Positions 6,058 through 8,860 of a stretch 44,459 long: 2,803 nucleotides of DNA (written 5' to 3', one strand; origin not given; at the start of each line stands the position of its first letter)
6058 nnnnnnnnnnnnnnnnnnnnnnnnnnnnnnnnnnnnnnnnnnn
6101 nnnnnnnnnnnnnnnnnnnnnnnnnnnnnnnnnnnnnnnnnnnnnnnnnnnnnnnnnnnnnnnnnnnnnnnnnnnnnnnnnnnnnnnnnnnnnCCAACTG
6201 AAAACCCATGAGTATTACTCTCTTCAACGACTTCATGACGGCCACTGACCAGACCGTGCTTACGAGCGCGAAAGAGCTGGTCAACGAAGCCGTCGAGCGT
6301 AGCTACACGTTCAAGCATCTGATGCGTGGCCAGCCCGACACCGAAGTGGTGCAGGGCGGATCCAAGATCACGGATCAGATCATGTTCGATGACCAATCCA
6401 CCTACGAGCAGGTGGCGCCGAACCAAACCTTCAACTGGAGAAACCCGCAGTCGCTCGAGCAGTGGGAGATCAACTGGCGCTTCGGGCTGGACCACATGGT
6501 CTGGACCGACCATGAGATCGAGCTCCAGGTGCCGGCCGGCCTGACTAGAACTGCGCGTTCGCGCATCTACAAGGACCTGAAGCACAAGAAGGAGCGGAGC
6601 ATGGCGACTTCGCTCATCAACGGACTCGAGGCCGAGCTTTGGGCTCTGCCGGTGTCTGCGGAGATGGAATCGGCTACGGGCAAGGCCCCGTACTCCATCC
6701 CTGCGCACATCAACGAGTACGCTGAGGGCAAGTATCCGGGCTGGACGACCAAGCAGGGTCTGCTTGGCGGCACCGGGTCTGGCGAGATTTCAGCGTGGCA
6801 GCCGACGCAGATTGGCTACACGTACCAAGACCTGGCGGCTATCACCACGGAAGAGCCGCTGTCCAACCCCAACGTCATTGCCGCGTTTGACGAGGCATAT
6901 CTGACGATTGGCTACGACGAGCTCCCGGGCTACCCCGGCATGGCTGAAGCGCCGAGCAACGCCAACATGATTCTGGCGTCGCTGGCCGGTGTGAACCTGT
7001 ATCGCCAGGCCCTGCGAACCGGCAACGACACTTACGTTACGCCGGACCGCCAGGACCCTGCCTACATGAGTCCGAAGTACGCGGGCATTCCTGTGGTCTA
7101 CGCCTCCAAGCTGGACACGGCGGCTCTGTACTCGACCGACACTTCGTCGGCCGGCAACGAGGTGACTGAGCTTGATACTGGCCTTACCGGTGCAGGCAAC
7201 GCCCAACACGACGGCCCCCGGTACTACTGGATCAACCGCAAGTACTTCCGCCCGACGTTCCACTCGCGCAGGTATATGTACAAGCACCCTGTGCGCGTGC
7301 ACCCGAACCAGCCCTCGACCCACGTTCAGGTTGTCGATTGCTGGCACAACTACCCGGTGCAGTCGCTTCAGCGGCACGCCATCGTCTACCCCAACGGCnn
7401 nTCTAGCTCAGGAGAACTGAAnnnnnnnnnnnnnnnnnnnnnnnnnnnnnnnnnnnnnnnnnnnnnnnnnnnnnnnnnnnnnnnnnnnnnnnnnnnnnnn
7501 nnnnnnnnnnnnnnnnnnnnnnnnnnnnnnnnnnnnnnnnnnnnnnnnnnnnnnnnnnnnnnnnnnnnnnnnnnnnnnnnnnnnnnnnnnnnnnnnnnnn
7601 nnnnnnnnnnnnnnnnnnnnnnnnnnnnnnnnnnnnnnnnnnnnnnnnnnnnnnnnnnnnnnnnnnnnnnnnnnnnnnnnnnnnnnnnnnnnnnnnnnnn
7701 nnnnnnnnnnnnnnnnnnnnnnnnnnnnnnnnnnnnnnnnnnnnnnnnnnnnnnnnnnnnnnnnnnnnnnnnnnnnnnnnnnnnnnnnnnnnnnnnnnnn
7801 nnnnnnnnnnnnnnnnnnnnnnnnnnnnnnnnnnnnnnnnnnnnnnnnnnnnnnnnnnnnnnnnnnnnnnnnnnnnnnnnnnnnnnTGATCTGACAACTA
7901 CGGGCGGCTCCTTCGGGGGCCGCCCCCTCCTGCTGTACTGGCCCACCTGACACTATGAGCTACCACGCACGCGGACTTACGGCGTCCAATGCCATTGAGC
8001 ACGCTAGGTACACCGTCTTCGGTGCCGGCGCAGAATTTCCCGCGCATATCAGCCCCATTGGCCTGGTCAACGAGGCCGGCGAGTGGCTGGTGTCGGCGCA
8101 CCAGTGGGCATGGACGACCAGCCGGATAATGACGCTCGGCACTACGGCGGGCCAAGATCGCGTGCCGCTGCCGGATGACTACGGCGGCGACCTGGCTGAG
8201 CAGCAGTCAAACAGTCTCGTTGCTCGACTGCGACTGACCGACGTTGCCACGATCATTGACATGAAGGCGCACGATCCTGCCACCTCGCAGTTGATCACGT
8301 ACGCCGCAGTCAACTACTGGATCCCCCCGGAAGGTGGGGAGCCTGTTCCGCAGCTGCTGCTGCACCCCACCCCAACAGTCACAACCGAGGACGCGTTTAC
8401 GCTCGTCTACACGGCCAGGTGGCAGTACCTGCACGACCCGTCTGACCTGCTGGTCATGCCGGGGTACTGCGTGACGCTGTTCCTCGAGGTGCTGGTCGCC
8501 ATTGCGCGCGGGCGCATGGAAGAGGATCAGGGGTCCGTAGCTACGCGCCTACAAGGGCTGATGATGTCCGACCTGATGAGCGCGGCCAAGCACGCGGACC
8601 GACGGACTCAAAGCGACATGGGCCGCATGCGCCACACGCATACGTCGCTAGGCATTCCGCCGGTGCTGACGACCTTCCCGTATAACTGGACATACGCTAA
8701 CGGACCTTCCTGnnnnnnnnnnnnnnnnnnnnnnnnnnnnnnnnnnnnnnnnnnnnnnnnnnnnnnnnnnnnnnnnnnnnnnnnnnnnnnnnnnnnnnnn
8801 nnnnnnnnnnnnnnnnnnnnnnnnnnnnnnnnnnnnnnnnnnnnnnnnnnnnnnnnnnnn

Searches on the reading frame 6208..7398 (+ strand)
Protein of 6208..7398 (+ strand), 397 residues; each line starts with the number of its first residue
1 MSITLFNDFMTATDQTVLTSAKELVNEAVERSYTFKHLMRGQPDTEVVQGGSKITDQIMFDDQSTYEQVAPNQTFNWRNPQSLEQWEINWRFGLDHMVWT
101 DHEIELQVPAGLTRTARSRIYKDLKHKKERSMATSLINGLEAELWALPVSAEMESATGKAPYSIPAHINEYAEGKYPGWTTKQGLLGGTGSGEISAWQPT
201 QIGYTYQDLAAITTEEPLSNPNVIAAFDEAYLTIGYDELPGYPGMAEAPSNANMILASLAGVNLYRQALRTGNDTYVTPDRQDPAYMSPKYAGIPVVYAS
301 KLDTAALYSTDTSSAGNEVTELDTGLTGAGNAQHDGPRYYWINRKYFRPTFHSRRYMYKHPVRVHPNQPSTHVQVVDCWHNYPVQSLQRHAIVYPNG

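Call 24: search_protein_families(library=pfam, proteins=[window:6208-7398:+], max_evalue=0.01)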
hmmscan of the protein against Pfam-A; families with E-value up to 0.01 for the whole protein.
window:6208-7398:+ (397 aa): 1 family
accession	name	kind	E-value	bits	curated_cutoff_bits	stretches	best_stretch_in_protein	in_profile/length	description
PF17714.6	DUF5559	-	0.0048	17.2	25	1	131-204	44-117/194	Family of unknown function (DUF5559)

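Call 36: search_dna_similar(query=window:6208-7398:+, collection=phages, mode=protein, max_rows=15)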
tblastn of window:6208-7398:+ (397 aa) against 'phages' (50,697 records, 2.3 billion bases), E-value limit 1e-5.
No match.

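Call 64: search_protein_families(library=phrogs, proteins=[window:6208-7398:+], max_evalue=0.001)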
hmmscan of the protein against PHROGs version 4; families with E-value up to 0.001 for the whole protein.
window:6208-7398:+ (397 aa): 1 family
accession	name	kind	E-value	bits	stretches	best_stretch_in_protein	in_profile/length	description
phrog_9953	-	head and packaging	0.0002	21.8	0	16-103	15-102/329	major head protein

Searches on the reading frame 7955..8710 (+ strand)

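Call 24: search_protein_families(library=pfam, proteins=[window:7955-8710:+], max_evalue=0.01)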
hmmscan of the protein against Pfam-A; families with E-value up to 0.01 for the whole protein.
window:7955-8710:+ (252 aa): 1 family
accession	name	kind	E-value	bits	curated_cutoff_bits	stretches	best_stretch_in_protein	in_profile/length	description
PF24175.2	SU10_adaptor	-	2e-06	28.8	27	1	36-217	25-185/194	SU10 adaptor protein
